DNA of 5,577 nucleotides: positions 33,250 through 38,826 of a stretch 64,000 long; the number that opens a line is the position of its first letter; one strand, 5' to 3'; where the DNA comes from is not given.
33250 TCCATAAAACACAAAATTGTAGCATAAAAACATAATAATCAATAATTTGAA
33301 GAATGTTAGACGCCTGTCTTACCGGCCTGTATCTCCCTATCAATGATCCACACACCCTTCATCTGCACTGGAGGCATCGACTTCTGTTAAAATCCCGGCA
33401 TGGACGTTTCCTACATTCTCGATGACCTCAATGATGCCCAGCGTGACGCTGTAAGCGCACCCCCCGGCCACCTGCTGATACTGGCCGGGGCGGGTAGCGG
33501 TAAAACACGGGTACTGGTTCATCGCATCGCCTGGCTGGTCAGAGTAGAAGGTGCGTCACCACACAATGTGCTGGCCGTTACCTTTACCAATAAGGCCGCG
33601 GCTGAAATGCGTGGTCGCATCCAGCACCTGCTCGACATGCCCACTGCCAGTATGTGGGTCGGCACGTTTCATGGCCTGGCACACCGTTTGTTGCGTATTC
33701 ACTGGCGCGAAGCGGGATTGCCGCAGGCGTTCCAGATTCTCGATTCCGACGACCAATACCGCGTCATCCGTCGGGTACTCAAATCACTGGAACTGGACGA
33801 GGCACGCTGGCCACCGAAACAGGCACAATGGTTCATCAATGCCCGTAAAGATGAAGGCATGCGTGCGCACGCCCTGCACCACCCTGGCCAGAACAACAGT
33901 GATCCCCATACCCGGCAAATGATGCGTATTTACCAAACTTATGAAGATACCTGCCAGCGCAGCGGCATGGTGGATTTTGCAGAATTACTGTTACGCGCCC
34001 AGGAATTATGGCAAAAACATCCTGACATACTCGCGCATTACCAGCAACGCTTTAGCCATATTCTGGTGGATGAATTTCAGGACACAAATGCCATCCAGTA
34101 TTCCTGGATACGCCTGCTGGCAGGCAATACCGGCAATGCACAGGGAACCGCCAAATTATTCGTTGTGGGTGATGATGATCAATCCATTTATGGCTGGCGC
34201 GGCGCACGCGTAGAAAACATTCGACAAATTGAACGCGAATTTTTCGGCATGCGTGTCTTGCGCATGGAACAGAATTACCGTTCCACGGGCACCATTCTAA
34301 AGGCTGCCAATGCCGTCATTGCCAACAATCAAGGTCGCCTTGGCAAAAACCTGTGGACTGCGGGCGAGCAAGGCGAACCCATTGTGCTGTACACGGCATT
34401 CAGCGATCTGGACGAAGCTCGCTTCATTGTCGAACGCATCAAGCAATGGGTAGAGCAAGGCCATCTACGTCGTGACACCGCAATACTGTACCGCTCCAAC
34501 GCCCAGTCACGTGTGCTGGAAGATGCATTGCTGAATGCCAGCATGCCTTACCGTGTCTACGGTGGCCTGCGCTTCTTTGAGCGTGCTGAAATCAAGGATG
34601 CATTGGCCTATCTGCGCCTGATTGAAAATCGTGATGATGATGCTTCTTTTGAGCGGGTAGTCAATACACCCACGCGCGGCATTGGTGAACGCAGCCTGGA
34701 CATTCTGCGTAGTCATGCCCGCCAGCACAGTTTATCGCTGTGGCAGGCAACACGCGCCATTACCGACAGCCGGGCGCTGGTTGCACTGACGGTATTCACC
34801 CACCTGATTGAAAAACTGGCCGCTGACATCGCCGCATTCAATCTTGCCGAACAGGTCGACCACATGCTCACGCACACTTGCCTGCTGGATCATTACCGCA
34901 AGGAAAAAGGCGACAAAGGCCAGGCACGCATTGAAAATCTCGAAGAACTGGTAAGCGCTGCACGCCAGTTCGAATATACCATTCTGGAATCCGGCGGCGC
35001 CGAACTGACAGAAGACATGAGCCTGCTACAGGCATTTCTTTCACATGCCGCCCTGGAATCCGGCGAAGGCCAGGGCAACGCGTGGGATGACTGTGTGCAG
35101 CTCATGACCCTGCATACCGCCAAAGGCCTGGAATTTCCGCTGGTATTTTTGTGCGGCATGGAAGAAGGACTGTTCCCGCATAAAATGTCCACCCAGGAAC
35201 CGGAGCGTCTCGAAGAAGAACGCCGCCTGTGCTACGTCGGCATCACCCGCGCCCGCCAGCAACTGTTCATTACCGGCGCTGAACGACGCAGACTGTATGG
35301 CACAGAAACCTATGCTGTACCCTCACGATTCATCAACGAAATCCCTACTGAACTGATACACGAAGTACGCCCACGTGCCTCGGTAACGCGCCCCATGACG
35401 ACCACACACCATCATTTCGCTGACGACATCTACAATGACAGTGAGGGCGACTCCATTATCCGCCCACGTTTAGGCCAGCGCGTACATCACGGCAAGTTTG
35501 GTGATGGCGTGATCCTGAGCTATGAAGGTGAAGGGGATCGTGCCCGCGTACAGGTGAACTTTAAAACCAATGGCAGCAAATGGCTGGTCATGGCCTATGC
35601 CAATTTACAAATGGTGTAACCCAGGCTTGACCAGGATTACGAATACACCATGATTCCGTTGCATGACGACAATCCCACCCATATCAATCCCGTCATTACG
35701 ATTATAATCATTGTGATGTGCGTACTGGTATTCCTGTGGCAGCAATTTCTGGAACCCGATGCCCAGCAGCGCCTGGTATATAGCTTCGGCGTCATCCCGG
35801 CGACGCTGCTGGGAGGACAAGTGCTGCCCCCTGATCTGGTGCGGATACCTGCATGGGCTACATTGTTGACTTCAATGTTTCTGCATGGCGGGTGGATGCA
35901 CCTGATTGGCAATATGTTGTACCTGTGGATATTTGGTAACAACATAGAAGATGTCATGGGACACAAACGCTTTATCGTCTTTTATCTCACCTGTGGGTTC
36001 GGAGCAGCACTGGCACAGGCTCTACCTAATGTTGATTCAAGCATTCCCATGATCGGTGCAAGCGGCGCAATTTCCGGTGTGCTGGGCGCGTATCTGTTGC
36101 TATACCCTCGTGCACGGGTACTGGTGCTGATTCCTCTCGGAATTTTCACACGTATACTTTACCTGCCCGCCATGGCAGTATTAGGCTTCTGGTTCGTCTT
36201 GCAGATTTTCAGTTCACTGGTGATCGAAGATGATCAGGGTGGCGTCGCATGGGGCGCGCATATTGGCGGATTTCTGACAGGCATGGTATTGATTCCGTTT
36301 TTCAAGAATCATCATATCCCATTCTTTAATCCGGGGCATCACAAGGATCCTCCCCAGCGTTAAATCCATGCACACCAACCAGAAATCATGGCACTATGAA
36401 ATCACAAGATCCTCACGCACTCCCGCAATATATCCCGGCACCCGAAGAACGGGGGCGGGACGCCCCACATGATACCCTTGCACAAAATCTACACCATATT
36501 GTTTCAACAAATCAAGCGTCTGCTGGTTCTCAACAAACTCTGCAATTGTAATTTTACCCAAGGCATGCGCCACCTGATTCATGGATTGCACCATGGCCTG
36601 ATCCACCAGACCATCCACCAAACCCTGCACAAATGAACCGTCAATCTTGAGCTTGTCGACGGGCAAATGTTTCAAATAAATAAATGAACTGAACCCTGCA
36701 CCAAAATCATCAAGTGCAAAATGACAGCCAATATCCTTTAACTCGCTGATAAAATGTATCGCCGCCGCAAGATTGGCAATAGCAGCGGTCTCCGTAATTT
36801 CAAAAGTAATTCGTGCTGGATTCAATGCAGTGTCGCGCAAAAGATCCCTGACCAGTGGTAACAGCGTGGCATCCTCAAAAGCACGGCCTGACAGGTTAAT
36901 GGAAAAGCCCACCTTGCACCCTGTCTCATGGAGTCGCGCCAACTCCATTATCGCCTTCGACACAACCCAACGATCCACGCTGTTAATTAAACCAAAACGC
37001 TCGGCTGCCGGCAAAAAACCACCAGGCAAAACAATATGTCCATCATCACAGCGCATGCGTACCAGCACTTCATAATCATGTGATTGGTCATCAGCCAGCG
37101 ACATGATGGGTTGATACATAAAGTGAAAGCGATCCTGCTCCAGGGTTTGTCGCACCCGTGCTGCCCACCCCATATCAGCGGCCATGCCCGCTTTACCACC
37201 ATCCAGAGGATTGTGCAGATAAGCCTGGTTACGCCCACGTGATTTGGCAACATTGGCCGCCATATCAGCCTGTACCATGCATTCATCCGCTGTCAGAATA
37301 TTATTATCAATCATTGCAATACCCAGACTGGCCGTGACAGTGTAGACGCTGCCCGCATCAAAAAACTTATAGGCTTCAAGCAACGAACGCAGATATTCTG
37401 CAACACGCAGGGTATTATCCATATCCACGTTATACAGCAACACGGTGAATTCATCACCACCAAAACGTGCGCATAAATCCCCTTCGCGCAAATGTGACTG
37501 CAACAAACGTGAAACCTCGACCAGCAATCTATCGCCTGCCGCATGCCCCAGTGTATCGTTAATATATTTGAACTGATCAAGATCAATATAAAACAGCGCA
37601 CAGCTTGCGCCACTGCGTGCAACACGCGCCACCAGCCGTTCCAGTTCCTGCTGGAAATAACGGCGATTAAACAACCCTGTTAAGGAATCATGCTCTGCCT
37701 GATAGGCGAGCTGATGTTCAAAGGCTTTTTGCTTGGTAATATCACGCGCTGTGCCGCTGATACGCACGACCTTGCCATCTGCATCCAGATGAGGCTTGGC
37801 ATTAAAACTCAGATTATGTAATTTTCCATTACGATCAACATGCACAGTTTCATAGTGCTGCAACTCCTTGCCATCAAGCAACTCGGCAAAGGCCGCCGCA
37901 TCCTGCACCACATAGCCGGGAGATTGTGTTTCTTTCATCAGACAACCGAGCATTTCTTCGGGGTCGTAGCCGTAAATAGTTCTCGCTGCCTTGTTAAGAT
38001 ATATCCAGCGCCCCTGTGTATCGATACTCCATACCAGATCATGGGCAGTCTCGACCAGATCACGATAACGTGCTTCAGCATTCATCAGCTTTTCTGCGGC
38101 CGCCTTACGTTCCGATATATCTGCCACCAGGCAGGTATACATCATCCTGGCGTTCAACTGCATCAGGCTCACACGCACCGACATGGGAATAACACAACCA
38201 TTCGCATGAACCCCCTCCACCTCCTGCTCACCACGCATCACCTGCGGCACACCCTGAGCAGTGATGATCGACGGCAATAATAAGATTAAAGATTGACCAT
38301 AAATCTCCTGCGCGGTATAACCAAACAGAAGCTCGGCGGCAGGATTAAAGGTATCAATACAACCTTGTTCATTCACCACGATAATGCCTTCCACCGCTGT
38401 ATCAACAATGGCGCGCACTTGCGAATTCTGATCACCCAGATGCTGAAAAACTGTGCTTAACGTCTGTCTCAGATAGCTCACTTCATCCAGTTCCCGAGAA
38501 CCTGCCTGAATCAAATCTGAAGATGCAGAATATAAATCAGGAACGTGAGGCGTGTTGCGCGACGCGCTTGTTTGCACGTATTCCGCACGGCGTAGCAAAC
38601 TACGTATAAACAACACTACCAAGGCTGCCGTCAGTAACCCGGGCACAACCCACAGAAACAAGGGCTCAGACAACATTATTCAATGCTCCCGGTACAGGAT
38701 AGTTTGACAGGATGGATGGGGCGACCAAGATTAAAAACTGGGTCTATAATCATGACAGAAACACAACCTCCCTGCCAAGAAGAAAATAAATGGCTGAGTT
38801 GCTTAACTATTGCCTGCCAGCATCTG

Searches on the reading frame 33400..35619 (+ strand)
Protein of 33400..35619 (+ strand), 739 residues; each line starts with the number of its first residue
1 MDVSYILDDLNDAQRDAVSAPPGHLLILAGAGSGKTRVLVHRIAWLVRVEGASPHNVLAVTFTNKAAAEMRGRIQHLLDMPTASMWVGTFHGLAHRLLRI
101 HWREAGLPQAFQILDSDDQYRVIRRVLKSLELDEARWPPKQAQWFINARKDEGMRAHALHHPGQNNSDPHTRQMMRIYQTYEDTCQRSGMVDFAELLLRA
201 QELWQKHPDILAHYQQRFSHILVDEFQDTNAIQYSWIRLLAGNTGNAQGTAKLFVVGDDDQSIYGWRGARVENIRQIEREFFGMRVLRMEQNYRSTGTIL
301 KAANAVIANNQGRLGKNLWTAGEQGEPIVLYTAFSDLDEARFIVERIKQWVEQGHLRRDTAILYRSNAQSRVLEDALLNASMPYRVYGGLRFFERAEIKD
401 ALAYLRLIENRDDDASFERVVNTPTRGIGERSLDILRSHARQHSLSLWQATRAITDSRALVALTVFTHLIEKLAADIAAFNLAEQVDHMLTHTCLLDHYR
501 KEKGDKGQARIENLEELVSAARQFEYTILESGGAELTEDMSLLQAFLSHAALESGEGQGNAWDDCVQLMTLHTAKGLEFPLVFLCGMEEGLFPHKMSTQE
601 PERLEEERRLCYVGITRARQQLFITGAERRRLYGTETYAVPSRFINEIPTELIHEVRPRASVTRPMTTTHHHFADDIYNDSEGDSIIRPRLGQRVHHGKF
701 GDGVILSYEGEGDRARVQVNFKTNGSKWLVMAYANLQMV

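Call 97: search_protein_families(library=pfam, proteins=[window:33400-35619:+], max_evalue=0.00001)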
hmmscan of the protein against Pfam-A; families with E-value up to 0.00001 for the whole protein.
window:33400-35619:+ (739 aa): 5 families
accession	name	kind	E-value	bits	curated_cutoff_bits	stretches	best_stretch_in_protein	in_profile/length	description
PF00580.27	UvrD-helicase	-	2.5e-87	293.4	23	1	10-281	1-270/271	UvrD/REP helicase N-terminal domain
PF13361.12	UvrD_C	-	1.8e-82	278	25.6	1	288-627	2-348/350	UvrD-like helicase C-terminal domain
PF13245.12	AAA_19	-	1.5e-19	70.9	25.1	1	14-265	1-132/134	AAA domain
PF13538.12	UvrD_C_2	-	1.7e-08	34.6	27.4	1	568-624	4-51/52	UvrD-like helicase C-terminal domain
PF21196.3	PcrA_UvrD_tudor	-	3.7e-08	33.5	23.9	1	692-734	2-44/48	PcrA/UvrD tudor domain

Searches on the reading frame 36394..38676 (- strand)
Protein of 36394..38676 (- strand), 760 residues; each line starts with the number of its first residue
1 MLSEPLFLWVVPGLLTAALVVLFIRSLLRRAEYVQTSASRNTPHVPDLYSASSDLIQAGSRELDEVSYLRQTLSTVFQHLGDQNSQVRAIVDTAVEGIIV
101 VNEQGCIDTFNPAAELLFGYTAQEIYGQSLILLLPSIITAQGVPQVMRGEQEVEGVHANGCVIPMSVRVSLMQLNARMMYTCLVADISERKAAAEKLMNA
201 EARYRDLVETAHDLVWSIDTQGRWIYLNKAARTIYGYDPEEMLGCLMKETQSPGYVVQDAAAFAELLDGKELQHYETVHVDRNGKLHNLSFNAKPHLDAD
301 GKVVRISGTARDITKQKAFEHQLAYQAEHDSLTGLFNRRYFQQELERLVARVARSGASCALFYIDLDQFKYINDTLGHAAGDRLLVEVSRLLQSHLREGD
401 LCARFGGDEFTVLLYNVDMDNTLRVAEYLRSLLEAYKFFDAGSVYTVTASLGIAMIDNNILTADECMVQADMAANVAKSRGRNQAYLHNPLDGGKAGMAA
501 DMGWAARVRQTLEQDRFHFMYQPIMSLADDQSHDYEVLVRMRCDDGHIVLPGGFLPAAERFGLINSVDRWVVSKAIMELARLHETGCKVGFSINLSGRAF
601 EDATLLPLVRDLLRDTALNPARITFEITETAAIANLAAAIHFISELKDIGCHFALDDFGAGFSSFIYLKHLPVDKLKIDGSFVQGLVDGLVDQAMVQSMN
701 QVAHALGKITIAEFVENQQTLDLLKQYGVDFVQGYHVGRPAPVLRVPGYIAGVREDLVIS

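Call 97: search_protein_families(library=pfam, proteins=[window:36394-38676:-], max_evalue=0.00001)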
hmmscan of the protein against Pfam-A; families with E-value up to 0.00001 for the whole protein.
window:36394-38676:- (760 aa): 7 families
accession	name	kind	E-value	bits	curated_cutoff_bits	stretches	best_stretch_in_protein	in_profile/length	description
PF00563.25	EAL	-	2e-68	230.7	31.3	1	507-740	3-236/236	EAL domain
PF00990.26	GGDEF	-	4.2e-45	153.8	23.8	1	327-484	1-161/161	Diguanylate cyclase, GGDEF domain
PF00989.32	PAS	-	5.8e-29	100.8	22.6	2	203-313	2-113/113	PAS fold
PF08448.16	PAS_4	-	7.8e-24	84.5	23.1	1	211-317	4-109/110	PAS fold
PF13426.13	PAS_9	-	7.6e-20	71.6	27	2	215-315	4-103/103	PAS domain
PF13188.13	PAS_8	-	1.3e-14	53.9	21.8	0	202-248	1-44/65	PAS domain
PF08447.18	PAS_3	-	6.9e-10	39.5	25.6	1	225-310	2-89/89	PAS fold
